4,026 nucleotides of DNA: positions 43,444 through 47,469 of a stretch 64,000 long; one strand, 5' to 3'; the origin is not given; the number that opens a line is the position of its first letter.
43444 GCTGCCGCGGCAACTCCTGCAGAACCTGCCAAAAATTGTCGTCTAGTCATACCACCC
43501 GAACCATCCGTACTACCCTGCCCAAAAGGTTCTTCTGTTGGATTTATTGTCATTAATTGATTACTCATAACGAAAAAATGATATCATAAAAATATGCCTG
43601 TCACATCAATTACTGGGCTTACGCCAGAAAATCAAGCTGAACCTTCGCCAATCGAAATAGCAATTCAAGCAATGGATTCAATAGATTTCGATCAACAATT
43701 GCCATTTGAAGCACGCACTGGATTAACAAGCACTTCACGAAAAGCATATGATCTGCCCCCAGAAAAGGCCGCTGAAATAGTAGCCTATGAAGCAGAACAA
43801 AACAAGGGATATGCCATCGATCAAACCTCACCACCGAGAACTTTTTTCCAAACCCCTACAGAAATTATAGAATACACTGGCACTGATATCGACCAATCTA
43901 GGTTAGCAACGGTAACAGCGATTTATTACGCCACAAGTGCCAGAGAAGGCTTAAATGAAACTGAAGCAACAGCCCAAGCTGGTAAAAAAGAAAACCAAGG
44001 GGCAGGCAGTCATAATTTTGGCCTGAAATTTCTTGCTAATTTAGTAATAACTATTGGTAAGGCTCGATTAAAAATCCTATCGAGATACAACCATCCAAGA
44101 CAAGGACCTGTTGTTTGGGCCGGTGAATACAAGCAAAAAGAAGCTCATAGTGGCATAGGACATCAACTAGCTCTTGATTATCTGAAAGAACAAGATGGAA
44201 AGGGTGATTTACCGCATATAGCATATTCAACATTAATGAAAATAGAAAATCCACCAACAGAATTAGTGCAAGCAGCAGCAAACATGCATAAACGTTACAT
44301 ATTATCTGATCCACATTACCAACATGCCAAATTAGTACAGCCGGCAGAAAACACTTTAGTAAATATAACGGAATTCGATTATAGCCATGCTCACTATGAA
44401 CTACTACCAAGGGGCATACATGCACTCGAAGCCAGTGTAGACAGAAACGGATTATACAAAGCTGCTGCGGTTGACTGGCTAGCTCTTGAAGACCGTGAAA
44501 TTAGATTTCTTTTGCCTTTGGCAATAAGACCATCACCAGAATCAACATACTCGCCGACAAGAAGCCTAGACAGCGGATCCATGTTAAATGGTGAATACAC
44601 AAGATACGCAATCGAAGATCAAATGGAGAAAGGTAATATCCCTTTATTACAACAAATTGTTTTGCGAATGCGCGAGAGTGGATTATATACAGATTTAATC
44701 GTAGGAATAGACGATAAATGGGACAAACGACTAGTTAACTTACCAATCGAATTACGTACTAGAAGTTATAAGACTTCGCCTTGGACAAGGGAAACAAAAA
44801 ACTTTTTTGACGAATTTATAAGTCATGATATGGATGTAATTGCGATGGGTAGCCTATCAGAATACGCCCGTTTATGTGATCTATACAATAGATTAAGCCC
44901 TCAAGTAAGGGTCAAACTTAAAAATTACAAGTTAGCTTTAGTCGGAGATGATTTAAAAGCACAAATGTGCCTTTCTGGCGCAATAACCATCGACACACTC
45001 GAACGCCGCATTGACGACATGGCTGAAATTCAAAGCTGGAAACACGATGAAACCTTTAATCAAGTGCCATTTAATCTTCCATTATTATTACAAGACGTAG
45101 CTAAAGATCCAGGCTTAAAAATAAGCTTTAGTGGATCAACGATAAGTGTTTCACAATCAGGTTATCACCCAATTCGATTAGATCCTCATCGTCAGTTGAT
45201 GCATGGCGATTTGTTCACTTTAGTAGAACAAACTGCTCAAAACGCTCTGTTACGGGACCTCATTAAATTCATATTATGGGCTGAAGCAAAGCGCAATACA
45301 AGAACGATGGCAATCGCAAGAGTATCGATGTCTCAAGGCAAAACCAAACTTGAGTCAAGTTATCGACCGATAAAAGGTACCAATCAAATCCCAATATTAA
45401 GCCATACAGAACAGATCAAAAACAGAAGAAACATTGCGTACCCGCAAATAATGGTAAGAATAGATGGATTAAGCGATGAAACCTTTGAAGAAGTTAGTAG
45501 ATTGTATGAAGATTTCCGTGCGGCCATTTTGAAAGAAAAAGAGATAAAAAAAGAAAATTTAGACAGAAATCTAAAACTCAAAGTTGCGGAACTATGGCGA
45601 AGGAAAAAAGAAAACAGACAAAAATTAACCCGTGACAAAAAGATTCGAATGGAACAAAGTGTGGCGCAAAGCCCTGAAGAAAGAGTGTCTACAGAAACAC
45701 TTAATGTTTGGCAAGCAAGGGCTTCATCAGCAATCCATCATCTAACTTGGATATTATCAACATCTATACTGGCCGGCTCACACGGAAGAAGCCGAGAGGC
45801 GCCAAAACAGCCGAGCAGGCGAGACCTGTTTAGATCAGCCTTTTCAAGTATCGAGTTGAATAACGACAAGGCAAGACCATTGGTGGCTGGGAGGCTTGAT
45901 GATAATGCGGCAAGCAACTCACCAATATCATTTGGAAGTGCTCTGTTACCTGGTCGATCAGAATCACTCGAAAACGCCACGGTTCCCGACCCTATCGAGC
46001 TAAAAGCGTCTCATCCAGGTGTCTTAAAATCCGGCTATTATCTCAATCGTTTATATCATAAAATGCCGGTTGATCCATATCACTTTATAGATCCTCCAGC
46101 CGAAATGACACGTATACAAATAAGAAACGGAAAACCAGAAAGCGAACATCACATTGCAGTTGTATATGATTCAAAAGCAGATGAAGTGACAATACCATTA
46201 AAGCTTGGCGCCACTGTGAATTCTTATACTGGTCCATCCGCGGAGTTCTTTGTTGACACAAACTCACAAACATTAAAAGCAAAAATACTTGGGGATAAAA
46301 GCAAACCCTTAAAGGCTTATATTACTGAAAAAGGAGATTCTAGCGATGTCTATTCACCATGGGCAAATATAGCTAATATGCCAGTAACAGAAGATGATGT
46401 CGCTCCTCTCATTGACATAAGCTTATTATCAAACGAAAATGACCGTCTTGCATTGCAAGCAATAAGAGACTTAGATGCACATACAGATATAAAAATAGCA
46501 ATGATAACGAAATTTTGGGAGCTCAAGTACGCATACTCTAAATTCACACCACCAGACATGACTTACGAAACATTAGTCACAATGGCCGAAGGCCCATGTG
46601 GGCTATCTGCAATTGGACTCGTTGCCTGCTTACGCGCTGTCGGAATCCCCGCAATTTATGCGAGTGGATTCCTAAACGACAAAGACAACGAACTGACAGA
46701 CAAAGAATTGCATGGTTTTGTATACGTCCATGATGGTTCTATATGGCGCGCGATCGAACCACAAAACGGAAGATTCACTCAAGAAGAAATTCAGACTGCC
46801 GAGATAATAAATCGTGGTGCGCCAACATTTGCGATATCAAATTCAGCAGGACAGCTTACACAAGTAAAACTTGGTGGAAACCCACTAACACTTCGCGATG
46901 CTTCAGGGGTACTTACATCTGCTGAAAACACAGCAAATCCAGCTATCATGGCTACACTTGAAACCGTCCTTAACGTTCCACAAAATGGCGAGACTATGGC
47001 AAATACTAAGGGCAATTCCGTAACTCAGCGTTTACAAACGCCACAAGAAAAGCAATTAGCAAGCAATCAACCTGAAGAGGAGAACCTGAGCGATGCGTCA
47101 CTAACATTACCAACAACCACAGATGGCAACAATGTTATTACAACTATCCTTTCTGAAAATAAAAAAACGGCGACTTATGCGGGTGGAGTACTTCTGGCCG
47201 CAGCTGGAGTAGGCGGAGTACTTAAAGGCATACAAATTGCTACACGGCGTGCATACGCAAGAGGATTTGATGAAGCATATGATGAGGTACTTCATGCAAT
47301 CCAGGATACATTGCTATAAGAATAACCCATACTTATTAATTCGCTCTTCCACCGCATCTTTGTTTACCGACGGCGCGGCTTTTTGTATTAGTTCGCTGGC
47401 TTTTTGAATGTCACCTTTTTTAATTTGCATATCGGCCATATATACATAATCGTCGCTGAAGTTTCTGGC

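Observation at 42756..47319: Giant 1241-aa protein with a transglutaminase-like Cys-His-Asp core, divergently paired with a Tat lipoprotein in a GC-elevated segment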

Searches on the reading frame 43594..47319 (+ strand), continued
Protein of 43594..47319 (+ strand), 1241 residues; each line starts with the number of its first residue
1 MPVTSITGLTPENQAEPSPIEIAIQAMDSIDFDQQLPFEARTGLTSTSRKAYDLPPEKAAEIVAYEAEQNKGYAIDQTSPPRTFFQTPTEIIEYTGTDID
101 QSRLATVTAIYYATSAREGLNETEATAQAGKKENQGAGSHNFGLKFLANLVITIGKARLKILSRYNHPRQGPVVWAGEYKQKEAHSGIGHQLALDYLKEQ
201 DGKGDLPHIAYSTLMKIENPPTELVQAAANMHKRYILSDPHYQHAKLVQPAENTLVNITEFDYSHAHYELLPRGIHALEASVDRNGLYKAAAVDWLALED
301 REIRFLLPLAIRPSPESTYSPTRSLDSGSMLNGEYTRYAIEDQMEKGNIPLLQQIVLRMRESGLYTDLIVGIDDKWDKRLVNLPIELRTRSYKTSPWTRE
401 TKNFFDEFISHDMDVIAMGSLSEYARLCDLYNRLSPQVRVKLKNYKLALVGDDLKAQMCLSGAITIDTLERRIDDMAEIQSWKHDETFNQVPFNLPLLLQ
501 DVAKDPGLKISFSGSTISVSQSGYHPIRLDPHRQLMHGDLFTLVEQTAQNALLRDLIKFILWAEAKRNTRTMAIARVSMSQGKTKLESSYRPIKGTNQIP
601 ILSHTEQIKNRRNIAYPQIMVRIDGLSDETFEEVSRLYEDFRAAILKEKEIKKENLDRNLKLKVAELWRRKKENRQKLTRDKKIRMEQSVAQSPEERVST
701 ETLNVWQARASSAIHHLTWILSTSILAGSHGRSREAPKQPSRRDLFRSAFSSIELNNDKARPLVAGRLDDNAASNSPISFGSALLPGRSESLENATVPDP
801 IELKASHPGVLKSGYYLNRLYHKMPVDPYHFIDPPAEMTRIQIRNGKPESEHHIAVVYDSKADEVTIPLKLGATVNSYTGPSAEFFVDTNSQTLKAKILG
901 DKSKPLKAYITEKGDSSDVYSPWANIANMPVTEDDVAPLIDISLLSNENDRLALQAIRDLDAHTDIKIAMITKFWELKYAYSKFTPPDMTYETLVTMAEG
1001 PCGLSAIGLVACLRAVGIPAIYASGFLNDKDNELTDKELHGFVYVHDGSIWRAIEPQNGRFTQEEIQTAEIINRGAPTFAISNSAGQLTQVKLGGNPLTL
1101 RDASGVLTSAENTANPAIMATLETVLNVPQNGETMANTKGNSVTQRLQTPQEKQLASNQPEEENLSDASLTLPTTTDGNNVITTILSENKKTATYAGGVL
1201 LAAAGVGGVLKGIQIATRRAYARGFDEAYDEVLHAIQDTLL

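Call 49: find_encoding_contigs(protein=P0013, flank=5000, max_places=2)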
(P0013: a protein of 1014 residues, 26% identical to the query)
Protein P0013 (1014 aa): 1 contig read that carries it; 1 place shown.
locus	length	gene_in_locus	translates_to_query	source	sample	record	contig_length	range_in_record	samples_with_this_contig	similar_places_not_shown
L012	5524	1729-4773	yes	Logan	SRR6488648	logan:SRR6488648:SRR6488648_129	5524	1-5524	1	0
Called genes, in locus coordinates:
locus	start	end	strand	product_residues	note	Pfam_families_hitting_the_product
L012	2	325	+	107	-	?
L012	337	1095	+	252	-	PF01978:TrmB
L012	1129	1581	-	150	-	-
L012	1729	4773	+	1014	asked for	PF01841:Transglut_core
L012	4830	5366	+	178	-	PF02620:YceD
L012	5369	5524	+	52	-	?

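Call 50: find_encoding_contigs(protein=P0009, flank=5000, max_places=2)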
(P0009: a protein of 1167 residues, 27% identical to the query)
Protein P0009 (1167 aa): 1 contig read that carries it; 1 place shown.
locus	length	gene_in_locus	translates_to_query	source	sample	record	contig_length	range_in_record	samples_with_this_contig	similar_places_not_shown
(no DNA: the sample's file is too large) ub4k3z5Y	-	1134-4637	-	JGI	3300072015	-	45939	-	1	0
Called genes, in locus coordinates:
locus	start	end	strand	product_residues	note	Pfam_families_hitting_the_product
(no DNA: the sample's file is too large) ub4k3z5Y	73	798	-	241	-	-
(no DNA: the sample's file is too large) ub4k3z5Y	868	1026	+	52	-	-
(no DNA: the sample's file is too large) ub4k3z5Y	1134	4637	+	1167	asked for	PF01841:Transglut_core (weak)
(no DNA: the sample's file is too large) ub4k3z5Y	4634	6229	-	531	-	-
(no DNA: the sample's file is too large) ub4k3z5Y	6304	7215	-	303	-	PF02557:VanY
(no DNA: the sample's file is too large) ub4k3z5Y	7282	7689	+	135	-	-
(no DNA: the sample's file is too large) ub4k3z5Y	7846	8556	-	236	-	PF04203:Sortase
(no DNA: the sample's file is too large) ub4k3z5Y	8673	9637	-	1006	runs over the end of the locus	PF00521:DNA_topoisoIV, PF03989:DNA_gyraseA_C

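Call 51: find_encoding_contigs(protein=P0007, flank=5000, max_places=2)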
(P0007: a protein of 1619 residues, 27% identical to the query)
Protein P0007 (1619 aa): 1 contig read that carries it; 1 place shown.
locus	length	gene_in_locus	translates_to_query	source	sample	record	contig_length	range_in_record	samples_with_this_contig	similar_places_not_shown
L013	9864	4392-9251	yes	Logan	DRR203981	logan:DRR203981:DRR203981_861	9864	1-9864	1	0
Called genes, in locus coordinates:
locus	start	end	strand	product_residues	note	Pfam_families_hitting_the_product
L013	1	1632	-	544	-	?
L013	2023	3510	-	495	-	PF04932:Wzy_C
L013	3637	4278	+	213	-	-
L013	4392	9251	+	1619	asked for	PF01841:Transglut_core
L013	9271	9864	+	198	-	?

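Call 71: list_cluster_members(proteins=[P0001, P0003, P0004, P0005, P0006, P0007, P0009, P0010, P0013, P0015])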
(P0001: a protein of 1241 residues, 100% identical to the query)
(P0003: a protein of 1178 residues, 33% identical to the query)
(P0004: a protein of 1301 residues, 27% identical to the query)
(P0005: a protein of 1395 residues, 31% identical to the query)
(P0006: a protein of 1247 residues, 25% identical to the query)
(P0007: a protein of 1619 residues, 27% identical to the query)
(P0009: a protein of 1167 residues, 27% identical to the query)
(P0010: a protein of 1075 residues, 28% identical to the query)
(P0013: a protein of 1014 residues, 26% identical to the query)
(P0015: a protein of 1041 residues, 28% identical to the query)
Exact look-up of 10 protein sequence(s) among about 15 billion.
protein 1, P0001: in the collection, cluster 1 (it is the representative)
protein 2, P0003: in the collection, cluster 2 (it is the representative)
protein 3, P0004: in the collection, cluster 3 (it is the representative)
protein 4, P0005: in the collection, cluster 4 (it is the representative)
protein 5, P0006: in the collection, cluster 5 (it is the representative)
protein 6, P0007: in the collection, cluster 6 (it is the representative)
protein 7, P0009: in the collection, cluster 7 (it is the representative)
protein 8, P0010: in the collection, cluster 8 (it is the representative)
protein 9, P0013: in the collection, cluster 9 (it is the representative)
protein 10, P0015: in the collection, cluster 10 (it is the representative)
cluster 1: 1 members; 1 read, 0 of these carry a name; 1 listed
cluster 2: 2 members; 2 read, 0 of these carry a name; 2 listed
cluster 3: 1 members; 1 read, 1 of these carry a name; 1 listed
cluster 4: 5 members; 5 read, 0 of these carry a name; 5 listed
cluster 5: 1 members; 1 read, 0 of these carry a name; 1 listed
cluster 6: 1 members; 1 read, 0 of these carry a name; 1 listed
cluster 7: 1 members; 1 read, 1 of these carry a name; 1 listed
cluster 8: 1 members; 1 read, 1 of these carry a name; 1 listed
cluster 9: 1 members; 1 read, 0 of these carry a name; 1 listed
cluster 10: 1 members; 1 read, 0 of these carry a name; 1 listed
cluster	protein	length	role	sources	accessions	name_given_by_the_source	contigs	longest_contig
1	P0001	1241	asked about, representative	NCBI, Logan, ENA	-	-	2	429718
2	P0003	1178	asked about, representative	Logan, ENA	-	-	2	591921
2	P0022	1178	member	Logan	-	-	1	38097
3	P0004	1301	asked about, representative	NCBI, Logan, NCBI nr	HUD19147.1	MAG TPA: transglutaminase domain-containing protein [Patescibacteria group bacterium] | transglutaminase domain-containing protein [Patescibacteria group bacterium]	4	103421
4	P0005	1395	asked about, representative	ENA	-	-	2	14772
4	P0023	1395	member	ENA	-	-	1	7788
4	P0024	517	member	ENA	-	-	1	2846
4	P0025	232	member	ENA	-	-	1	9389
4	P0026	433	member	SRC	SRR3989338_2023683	-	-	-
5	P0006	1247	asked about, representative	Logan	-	-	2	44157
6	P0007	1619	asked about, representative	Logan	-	-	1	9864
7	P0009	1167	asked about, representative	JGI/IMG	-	hypothetical protein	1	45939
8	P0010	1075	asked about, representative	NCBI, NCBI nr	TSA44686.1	transglutaminase domain-containing protein [bacterium] | MAG: transglutaminase domain-containing protein [bacterium]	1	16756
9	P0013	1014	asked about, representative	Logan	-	-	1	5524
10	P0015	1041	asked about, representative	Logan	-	-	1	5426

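Call 76: search_protein_families(library=pfam, proteins=[L005:6359-7999:+, L005:12389-14341:+, L005:11542-12270:-, L007:2053-2796:-, L010:139-891:-, L011:4188-4922:-, L012:1129-1581:-, L013:3637-4278:+], max_evalue=0.05)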
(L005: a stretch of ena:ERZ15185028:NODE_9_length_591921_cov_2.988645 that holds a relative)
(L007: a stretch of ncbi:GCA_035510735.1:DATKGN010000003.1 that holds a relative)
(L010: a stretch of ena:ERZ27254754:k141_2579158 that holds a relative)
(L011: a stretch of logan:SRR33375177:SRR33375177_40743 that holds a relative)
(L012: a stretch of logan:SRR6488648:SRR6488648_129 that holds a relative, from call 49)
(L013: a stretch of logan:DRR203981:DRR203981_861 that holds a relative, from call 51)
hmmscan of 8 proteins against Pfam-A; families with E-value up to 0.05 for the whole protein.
L005:6359-7999:+ (546 aa): 0 families

L005:12389-14341:+ (650 aa): 2 families
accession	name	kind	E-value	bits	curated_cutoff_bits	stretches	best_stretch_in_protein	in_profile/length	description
PF08239.17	SH3_3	-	2.5e-05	24.8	27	1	312-369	2-53/54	Bacterial SH3 domain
PF06347.19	SH3_4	-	0.024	14.9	24.1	0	311-366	3-51/56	Bacterial SH3 domain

L005:11542-12270:- (242 aa): 1 family
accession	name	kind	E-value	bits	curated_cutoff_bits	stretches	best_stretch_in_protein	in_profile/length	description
PF10518.14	TAT_signal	-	9e-05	22.7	22.7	1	11-28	1-18/21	TAT (twin-arginine translocation) pathway signal sequence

L007:2053-2796:- (247 aa): 0 families

L010:139-891:- (250 aa): 1 family
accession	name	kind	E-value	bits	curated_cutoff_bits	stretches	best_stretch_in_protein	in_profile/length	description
PF02921.19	UCR_TM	-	0.025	15.3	23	0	3-37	19-53/66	Ubiquinol cytochrome reductase transmembrane region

L011:4188-4922:- (244 aa): 2 families
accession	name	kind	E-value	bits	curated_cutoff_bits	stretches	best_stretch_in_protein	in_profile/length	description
PF10518.14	TAT_signal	-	0.0079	16.5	22.7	1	11-30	2-21/21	TAT (twin-arginine translocation) pathway signal sequence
PF12833.13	HTH_18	-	0.023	15.4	33.6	1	7-53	3-49/80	Helix-turn-helix domain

L012:1129-1581:- (150 aa): 0 families

L013:3637-4278:+ (213 aa): 0 families

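Call 85: search_protein_families(library=padloc, proteins=[window:43594-47319:+], max_evalue=0.01)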
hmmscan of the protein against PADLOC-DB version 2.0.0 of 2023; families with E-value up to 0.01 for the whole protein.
window:43594-47319:+ (1241 aa): 0 families

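Call 87: search_protein_families(library=phrogs, proteins=[window:43594-47319:+], max_evalue=0.01)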
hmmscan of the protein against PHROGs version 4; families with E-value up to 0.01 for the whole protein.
window:43594-47319:+ (1241 aa): 0 families

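Call 103: search_dna_similar(query=window:43594-47319:+, collection=phages, mode=protein, max_evalue=0.001, max_rows=10)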
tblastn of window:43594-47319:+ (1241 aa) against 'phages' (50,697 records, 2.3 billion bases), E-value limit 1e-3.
No match.

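Call 104: search_dna_similar(query=window:43594-47319:+, collection=plasmids, mode=protein, max_evalue=0.001, max_rows=10)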
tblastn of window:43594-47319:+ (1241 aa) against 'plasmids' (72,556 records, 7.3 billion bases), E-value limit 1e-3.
No match.
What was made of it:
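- There is no match in the phage or plasmid collections (calls 103, 104).
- Tried and rejected: PADLOC, PHROGs, phage and plasmid searches were all negative for the giant, and PADLOC and PHROGs also for the partner (calls 85, 87, 103, 104).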

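Call 105: find_encoding_contigs(protein=P0015, flank=5000, max_places=2)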
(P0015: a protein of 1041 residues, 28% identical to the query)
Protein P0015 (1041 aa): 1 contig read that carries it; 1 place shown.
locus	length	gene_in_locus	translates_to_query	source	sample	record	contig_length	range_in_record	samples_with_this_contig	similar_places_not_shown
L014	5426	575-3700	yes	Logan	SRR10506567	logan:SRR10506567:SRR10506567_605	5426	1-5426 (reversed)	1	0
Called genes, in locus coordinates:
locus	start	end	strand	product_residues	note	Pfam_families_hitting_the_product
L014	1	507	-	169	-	?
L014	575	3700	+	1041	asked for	PF01841:Transglut_core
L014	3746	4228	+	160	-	-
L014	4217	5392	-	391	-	PF00089:Trypsin (weak), PF13365:Trypsin_2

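Call 106: find_encoding_contigs(protein=P0016, flank=5000, max_places=2)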
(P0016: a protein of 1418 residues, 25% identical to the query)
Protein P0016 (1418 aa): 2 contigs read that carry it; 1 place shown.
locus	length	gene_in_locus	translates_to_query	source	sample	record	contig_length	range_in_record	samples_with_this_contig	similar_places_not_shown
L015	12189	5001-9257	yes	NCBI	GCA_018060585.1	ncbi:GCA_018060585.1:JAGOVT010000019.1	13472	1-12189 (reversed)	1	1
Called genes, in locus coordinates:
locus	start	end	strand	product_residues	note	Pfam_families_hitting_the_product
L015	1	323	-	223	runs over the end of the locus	PF04350:PilO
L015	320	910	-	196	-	PF05137:PilN (weak)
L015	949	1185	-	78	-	PF01649:Ribosomal_S20p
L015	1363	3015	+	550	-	PF03023:MurJ, PF01554:MatE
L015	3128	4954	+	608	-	PF00009:GTP_EFTU, PF00679:EFG_C, PF06421:LepA_C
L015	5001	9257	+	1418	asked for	PF01841:Transglut_core (weak)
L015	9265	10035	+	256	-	-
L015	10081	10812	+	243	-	PF01628:HrcA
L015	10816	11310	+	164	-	PF01025:GrpE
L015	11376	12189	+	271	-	PF00012:HSP70, PF06723:MreB_Mbl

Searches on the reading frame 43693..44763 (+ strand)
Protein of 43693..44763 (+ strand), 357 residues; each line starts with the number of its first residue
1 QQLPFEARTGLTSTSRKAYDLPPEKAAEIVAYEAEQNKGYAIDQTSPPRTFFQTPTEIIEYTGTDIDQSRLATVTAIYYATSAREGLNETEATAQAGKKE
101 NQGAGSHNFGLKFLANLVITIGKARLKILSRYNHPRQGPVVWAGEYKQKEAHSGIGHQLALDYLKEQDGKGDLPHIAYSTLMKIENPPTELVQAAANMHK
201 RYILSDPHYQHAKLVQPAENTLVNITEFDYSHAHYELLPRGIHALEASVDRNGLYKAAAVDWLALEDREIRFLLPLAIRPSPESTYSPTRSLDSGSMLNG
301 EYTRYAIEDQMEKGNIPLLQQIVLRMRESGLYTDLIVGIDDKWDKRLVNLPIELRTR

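Call 29: find_homologous_proteins(query=A2, max_evalue=0.001)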
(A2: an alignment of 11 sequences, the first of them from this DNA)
Query A2 (11 sequences): 6523 candidates shared short words with the query, none scored E <= 0.001.
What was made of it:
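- Tried and rejected: A third search, with the N-domain alignment, returned nothing, not even the query (call 29), so it is uninformative.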

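Call 30: search_solved_structures(query=A2, max_evalue=10, show_alignments=3)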
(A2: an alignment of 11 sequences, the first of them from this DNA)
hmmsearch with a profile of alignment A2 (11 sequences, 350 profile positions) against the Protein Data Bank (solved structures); distinct sequences matched with E-value up to 10: 2.
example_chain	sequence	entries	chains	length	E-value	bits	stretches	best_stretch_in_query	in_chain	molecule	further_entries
7cg8_A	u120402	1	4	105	0.35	13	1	82-132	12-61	Anti-sigma factor RsgI, N-terminal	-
9t4r_t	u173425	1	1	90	0.38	12.9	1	207-260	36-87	Large ribosomal subunit protein uL24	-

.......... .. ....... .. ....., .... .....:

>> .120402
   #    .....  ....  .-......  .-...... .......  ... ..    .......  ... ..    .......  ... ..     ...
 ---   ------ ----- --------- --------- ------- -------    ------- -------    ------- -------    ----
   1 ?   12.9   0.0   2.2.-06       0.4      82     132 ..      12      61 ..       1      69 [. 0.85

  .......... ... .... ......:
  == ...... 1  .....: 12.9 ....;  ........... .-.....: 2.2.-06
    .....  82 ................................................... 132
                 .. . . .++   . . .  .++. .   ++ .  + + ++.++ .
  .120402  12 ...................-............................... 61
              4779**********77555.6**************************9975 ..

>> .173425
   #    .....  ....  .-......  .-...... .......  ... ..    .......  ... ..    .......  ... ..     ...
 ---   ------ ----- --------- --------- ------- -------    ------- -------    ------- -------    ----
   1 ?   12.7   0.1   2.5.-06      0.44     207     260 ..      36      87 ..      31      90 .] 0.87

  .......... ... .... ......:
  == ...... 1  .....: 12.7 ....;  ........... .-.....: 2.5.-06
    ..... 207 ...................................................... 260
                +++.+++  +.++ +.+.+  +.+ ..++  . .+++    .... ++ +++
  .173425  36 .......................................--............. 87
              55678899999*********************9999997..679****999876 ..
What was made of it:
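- Tried and rejected: The N-domain profile gave two chance-level hits (call 30).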
